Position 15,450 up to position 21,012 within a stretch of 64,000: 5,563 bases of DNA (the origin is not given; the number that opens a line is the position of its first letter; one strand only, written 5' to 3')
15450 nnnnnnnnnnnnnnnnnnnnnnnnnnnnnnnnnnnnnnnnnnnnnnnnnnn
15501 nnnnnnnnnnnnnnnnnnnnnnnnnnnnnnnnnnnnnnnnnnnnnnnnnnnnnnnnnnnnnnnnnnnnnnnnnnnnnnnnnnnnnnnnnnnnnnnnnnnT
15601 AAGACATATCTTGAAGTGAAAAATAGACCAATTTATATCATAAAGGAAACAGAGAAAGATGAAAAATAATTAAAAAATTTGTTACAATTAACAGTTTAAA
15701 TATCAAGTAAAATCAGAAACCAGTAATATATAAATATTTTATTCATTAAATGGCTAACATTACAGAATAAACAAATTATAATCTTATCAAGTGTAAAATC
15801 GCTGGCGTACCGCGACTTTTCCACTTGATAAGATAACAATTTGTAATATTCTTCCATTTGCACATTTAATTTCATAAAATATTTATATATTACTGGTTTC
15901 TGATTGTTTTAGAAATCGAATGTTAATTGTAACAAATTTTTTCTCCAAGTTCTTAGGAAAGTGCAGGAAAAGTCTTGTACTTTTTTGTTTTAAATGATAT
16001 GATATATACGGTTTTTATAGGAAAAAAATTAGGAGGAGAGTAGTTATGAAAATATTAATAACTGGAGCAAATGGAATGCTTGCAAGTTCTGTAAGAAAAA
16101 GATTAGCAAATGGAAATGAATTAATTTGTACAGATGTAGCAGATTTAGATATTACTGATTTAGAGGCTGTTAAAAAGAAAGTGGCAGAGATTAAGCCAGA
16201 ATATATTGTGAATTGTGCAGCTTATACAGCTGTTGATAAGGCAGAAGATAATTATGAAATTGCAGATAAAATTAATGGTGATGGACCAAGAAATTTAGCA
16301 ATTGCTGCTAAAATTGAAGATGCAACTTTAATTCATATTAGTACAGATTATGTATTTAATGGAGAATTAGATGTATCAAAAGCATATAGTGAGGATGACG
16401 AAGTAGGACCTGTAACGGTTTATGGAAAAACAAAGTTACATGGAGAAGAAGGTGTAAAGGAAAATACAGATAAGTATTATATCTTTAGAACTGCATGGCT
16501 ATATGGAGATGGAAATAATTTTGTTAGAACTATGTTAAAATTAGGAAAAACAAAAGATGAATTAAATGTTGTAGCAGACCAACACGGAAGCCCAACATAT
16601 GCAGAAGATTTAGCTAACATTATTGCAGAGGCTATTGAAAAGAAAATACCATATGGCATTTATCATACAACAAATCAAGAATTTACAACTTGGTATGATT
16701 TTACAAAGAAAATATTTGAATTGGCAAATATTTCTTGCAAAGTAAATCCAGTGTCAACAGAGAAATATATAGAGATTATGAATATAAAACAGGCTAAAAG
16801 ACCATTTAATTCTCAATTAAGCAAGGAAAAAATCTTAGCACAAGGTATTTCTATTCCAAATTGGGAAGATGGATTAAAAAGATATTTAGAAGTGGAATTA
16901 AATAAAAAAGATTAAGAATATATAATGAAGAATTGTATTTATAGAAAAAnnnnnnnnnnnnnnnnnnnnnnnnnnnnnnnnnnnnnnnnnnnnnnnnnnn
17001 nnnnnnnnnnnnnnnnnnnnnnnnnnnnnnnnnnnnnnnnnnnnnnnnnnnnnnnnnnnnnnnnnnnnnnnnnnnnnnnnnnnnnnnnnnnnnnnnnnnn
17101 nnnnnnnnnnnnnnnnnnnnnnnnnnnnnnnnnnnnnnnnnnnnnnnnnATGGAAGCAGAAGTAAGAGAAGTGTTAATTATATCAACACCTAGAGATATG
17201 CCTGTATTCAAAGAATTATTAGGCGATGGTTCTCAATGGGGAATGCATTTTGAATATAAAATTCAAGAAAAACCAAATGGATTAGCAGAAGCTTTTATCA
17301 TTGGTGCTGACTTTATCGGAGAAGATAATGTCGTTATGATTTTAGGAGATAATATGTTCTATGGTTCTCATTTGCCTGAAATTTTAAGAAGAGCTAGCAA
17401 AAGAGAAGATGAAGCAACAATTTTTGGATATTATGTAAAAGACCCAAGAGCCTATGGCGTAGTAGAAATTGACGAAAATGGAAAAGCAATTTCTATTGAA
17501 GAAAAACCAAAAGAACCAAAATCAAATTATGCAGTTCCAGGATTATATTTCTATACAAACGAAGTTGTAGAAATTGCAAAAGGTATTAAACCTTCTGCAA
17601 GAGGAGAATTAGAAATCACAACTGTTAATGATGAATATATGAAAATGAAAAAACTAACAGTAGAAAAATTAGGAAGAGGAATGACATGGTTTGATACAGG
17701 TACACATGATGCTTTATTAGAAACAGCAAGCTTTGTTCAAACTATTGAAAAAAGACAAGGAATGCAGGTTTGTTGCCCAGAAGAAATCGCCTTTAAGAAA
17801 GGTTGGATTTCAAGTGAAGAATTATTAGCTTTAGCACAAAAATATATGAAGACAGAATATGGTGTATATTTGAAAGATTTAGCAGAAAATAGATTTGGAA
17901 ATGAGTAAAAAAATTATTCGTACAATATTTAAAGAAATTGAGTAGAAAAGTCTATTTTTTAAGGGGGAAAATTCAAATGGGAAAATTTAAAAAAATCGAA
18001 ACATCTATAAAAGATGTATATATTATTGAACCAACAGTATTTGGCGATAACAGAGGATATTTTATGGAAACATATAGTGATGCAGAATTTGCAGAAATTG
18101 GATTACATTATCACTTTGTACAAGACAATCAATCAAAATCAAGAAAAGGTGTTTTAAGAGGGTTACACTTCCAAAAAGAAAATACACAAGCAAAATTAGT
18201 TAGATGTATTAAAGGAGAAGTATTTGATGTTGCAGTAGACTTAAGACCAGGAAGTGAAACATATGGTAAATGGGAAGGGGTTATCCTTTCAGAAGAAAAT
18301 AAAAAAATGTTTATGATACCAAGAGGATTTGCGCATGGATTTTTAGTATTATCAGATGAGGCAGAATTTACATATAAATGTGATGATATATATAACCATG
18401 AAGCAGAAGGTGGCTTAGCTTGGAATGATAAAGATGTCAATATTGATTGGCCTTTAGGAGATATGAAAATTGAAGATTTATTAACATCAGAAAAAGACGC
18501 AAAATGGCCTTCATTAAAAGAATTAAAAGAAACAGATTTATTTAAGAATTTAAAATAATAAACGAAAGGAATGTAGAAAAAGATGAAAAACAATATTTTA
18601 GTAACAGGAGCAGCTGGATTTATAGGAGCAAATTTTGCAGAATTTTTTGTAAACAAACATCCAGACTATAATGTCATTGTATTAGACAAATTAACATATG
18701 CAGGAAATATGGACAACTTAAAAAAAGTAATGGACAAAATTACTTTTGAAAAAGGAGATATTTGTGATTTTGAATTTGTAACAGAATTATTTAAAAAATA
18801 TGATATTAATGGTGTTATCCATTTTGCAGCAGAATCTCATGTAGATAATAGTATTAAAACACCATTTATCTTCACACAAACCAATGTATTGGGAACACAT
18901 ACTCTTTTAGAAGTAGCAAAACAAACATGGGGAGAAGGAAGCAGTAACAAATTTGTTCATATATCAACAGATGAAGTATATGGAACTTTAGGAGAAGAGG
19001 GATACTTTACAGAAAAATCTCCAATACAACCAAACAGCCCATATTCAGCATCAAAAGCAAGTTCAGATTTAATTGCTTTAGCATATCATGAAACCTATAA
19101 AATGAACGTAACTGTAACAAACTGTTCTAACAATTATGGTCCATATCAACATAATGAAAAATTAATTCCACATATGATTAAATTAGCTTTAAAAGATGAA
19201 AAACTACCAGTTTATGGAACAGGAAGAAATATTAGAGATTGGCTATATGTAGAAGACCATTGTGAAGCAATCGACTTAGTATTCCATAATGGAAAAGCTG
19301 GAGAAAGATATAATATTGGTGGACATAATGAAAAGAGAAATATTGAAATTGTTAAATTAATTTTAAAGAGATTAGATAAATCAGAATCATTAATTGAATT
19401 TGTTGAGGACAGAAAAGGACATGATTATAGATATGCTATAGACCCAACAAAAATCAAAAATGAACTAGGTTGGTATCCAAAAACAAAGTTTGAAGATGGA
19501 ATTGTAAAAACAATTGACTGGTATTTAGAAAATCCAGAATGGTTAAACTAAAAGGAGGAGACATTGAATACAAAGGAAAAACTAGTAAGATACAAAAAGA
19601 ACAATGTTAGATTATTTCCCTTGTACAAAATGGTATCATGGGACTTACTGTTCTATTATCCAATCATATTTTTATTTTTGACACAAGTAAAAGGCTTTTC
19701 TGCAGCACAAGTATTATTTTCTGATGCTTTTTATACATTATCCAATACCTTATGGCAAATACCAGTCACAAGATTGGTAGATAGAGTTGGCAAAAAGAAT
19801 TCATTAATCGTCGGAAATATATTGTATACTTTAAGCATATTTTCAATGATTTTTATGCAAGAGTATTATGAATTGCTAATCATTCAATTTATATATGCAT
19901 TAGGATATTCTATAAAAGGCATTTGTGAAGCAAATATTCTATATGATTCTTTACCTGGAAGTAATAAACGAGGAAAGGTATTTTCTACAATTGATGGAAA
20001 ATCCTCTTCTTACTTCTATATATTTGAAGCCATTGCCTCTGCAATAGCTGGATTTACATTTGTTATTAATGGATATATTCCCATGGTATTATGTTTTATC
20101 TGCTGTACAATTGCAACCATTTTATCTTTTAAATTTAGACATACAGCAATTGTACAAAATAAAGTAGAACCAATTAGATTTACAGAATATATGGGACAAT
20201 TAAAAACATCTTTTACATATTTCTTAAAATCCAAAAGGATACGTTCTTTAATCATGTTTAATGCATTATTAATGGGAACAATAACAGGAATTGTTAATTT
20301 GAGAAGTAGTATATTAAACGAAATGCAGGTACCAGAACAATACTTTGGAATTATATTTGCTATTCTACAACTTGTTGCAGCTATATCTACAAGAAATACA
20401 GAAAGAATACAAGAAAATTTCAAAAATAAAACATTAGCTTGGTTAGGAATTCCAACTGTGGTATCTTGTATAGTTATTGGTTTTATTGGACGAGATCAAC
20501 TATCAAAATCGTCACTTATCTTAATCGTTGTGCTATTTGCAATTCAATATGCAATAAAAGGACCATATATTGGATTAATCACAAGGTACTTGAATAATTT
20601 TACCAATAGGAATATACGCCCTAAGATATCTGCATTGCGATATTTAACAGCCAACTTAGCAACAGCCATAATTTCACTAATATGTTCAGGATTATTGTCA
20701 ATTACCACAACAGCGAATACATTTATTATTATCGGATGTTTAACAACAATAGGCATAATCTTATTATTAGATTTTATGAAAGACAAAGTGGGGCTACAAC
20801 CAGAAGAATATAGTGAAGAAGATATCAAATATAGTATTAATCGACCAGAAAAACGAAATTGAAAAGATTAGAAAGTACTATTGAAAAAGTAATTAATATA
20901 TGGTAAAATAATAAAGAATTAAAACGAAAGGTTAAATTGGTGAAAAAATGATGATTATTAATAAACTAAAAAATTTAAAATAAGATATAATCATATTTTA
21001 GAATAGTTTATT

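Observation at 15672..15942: Giant nested hairpin A: a 149-nt conserved core inside non-homologous but perfectly self-complementary arms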

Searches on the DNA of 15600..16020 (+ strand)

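Call 23: search_dna_similar(query=window:15734-15882:+, collection=plasmids, mode=distant, max_evalue=0.01)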
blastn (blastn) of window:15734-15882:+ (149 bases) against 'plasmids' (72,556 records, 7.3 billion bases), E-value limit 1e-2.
No match.

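Call 24: search_dna_similar(query=window:15734-15882:+, collection=phages, mode=distant, max_evalue=0.01)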
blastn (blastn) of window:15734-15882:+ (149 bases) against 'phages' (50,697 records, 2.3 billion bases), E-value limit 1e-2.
No match.

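Call 55: search_rna_families(source=window, start=15600, end=16020, threshold=evalue, max_evalue=10)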
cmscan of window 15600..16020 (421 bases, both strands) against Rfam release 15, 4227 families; matches with E-value up to 10: 6.
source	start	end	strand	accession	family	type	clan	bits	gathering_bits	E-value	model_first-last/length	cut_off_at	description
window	15709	15907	-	RF04128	MIR8562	Gene; miRNA;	-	35.1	211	8e-05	1-242/242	no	MIR8562 microRNA precursor family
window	15768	15848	-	RF04171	MIR1509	Gene; miRNA;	-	22.6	87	0.049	1-121/121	no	MIR1509 microRNA precursor family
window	15787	15891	-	RF02048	STnc30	Gene; sRNA;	-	21.5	120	0.32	1-132/132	no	Salmonella enterica conserved region STnc30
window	15787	15894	-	RF01480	rli52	Cis-reg;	-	19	70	2.3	1-95/95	no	Listeria sRNA rli52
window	15820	15919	-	RF00477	snosnR66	Gene; snRNA; snoRNA; CD-box;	-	17.1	65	7.7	1-104/104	no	Small nucleolar RNA snR66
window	15776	15839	-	RF03951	MIR7725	Gene; miRNA;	-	14.7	77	6.8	1-142/142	no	MIR7725 microRNA precursor family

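Call 82: search_dna_similar(query=window:15665-15950:+, collection=plasmids, mode=distant, max_evalue=0.1, max_rows=8)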
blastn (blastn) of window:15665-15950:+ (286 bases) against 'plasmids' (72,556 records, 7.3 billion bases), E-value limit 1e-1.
Records with a match: 2; places in all: 2; records where one place covers at least 80% of the query: 0.
Best place of each record, by identity: 60-80% 2.
By first word of the organism name: Mesomycoplasma 1; Empedobacter 1.
By predicted mobility (MOB-suite, as given by PLSDB): non-mobilizable 2.
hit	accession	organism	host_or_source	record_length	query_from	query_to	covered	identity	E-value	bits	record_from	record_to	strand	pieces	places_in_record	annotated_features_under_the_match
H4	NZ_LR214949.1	Mesomycoplasma hyorhinis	Uninoculated HEP-2 tissue culture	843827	1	86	30%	73.3%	2e-2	46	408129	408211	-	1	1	none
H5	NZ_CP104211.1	Empedobacter stercoris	bacteria culture,Anal swab samples ...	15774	174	251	27%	74.1%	2e-2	46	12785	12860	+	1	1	hypothetical protein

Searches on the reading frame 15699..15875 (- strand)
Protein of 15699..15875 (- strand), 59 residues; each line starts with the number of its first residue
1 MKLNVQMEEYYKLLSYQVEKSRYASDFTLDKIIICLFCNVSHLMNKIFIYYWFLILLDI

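Call 33: find_homologous_proteins(query=A2, max_evalue=0.01)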
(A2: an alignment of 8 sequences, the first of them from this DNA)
Query A2 (8 sequences) (59 aa, profile of the alignment): 20 proteins with E <= 0.01 among 21 candidates.
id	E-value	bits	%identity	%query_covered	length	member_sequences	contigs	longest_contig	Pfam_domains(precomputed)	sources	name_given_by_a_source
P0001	1.8e-31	126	84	83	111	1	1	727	-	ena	-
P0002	8.2e-31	124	76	93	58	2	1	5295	-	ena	-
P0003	8.4e-31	124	73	100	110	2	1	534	-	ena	-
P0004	2.8e-30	122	81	90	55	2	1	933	-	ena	-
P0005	9.9e-30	120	80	78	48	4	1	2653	-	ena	-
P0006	1.1e-29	120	96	80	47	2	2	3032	-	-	-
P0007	2.0e-29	119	75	100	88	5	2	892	-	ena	-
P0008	6.8e-29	117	98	80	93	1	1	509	-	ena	-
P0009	6.6e-27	111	77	80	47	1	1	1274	-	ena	-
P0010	7.3e-25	105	79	80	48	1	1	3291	-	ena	-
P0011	1.3e-24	104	63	100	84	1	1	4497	-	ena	-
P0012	2.1e-24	103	72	80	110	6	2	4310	-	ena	-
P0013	7.3e-24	101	77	80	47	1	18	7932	-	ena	-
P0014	8.2e-24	101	70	80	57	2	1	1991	-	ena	-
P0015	8.6e-17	79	54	98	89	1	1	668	-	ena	-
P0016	2.5e-15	74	57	81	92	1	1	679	-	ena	-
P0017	2.7e-14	71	60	71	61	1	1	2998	-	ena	-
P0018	1.4e-13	68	53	100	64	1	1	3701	-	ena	-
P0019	1.8e-10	58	50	81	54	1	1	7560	-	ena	-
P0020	1.2e-7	49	81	36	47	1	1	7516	-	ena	-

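Call 35: find_encoding_contigs(protein=P0013, flank=3000, max_places=10)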
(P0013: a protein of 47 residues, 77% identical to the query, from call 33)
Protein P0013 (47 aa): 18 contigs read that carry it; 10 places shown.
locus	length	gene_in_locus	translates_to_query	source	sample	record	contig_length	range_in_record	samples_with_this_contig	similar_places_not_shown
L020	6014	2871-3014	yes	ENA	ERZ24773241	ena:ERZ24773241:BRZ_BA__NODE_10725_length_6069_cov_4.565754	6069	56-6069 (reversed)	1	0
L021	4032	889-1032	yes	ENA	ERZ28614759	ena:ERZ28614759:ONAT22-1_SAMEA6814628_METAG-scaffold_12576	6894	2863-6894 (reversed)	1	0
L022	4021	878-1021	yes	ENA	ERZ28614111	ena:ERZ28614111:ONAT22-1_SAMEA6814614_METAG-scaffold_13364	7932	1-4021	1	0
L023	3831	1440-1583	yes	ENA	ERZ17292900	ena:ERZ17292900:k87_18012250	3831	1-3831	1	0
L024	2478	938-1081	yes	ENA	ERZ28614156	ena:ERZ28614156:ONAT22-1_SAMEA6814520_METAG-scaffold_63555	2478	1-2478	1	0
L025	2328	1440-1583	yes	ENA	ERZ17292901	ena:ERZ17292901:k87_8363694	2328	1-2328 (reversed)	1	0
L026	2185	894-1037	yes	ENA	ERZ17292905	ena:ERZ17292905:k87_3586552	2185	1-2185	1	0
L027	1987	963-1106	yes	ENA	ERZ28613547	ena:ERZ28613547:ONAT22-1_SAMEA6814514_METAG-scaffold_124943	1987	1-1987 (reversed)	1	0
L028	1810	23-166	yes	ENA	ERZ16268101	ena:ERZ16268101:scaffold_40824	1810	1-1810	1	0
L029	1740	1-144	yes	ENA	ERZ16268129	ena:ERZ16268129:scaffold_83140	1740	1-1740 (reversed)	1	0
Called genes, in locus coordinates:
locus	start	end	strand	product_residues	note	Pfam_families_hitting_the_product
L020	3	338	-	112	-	?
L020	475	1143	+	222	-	-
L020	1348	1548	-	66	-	PF01197:Ribosomal_L31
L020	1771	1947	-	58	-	-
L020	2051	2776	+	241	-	PF04294:VanW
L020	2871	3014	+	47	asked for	-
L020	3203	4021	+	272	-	PF01554:MatE, PF01943:Polysacc_synt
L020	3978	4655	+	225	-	PF01554:MatE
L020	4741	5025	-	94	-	-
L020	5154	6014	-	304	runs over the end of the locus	?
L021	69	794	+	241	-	PF04294:VanW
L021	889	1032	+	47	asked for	-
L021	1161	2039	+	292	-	PF01943:Polysacc_synt, PF01554:MatE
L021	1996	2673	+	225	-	PF01554:MatE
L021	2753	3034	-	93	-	-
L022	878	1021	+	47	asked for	-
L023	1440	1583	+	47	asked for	-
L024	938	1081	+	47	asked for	-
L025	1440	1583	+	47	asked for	-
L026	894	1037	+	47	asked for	-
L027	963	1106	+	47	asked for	-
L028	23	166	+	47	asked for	-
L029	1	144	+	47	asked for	?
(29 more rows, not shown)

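Call 36: find_encoding_contigs(protein=P0018, flank=3000, max_places=4)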
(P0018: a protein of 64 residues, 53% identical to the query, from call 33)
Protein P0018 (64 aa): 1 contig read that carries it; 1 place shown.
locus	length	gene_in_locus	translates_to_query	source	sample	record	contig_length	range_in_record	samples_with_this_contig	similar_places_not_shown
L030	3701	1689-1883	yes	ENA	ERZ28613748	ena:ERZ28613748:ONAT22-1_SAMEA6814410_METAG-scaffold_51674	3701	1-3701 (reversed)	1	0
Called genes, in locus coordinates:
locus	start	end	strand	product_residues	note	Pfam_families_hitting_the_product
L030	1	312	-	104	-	?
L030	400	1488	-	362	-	PF00149:Metallophos, PF12850:Metallophos_2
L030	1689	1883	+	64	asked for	-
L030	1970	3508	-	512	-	PF02534:T4SS-DNA_transf, PF10412:TrwB_AAD_bind, PF12696:TraG-D_C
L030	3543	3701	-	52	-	?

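Call 37: find_encoding_contigs(protein=P0019, flank=4000, max_places=4)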
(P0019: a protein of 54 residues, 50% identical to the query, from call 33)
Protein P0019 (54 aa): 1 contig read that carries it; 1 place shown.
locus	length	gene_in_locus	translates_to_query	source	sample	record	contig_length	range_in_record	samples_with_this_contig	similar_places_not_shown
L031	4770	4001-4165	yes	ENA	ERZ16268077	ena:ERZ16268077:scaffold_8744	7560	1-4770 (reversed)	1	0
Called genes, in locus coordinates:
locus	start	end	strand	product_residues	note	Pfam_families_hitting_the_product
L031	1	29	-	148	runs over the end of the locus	-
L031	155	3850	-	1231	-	PF00580:UvrD-helicase, PF01443:Viral_helicase1 (faint), PF13245:AAA_19, PF13361:UvrD_C, PF13538:UvrD_C_2 (faint), PF12705:PDDEXK_1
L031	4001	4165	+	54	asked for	-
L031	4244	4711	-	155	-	PF01725:Ham1p_like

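Call 38: find_encoding_contigs(protein=P0016, flank=3000, max_places=4)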
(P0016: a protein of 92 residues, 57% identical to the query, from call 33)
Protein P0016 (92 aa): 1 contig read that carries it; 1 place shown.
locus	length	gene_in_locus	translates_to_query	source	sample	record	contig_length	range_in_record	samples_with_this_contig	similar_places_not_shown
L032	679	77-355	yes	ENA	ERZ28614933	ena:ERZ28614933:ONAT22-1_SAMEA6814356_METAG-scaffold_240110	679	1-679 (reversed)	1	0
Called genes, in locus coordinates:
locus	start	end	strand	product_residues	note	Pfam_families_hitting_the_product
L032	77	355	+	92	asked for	-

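Call 39: find_encoding_contigs(protein=P0015, flank=3000, max_places=4)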
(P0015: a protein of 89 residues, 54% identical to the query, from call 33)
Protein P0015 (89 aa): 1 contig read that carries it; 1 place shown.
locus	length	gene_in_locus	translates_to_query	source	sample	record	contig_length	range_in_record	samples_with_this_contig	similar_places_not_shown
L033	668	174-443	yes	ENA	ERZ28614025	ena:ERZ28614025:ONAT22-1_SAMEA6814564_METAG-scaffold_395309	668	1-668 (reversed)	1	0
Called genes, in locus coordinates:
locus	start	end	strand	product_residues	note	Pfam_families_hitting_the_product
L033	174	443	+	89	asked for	-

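Call 40: find_encoding_contigs(protein=P0014, flank=3000, max_places=4)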
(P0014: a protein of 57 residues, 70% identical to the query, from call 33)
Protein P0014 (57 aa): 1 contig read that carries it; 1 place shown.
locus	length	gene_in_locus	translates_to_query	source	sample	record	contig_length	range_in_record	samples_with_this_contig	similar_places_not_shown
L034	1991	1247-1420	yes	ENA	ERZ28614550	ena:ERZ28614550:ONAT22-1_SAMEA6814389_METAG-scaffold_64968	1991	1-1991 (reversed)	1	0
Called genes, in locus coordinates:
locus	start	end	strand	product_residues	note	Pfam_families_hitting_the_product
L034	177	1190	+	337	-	PF01118:Semialdhyde_dh, PF02774:Semialdhyde_dhC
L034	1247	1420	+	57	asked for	-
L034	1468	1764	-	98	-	-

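Call 41: find_encoding_contigs(protein=P0011, flank=3000, max_places=4)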
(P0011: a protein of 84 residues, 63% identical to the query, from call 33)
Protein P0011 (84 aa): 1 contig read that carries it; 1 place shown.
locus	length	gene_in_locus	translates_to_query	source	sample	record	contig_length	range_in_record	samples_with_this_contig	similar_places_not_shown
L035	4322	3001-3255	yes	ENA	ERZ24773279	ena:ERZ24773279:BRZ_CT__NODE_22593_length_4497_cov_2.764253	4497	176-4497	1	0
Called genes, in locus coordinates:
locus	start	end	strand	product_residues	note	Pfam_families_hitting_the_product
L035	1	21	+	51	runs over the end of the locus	-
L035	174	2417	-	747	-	PF01926:MMR_HSR1, PF02421:FeoB_N, PF17910:FeoB_Cyto (faint), PF07670:Gate, PF07664:FeoB_C, PF07670:Gate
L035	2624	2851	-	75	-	PF04023:FeoA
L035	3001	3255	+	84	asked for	-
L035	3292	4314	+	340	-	PF01118:Semialdhyde_dh, PF02774:Semialdhyde_dhC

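Call 69: find_encoding_contigs(protein=P0020, flank=3000, max_places=3)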
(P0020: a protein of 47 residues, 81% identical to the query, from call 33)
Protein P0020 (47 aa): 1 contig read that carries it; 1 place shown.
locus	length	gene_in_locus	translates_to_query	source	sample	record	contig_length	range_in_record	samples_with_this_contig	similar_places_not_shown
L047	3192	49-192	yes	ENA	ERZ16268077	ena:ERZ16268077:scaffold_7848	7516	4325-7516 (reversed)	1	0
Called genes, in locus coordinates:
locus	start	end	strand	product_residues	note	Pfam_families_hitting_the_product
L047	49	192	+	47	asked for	-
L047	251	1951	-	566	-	PF00939:Na_sulph_symp, PF03600:CitMHS, PF01820:Dala_Dala_lig_N, PF07478:Dala_Dala_lig_C, PF02222:ATP-grasp, PF02786:CPSase_L_D2, PF08443:RimK (weak)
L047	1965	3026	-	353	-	PF01321:Creatinase_N, PF00557:Peptidase_M24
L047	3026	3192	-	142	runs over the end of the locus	PF01220:DHquinase_II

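Call 70: find_encoding_contigs(protein=P0017, flank=3000, max_places=3)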
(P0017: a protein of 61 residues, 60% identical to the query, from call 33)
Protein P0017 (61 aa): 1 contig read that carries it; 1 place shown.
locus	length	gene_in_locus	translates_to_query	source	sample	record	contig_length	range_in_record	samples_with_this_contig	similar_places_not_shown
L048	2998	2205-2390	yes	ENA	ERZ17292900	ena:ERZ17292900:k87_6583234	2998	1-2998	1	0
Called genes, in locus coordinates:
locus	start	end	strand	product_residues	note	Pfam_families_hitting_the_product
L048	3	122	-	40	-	?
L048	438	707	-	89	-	PF09548:Spore_III_AB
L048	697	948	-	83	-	PF09548:Spore_III_AB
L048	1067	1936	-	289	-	PF19568:Spore_III_AA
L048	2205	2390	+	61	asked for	-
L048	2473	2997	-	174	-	?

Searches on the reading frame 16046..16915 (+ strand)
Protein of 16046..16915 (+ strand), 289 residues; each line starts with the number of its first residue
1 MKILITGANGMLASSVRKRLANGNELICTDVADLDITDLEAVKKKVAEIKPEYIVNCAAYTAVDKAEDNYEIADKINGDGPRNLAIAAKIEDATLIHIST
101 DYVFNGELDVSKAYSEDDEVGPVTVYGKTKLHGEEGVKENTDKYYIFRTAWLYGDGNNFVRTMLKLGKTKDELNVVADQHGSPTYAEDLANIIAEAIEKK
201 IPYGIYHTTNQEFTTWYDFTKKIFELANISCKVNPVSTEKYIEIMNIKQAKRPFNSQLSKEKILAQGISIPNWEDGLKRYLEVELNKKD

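Call 63: search_protein_families(library=pfam, proteins=[window:16046-16915:+], max_evalue=0.00001)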
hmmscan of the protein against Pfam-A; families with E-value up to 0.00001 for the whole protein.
window:16046-16915:+ (289 aa): 5 families
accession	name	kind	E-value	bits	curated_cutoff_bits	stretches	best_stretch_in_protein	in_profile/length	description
PF04321.23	RmlD_sub_bind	-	6.6e-97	324.5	27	1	1-282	1-283/287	RmlD substrate binding domain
PF01370.27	Epimerase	-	1.8e-20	73.8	20.9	1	3-199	1-227/240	NAD dependent epimerase/dehydratase family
PF16363.11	GDP_Man_Dehyd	-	5.8e-12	46.1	27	1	31-149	56-176/332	GDP-mannose 4,6 dehydratase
PF02719.21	Polysacc_synt_2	-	1.6e-06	28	20.2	0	34-104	61-132/293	Polysaccharide biosynthesis protein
PF07993.18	NAD_binding_4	-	2.3e-06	27.4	20.1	0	50-154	88-209/258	Male sterility protein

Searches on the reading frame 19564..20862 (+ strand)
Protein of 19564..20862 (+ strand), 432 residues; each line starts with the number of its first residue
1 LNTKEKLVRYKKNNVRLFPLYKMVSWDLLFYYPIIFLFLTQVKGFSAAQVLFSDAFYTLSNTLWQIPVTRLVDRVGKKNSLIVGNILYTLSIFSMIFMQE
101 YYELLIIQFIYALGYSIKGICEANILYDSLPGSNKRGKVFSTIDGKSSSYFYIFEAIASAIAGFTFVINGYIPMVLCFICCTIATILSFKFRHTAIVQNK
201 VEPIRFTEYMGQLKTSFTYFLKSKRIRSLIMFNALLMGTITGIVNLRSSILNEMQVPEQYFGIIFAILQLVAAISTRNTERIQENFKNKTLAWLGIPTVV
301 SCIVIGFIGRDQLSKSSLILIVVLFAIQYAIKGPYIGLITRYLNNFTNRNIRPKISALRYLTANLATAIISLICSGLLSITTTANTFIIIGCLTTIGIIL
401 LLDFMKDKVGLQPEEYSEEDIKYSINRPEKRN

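Call 63: search_protein_families(library=pfam, proteins=[window:19564-20862:+], max_evalue=0.00001)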
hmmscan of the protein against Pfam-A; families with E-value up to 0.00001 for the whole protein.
window:19564-20862:+ (432 aa): 1 family
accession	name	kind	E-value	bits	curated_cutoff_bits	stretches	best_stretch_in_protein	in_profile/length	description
PF07690.21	MFS_1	-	2.1e-21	76.6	33.4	2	26-304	10-283/347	Major Facilitator Superfamily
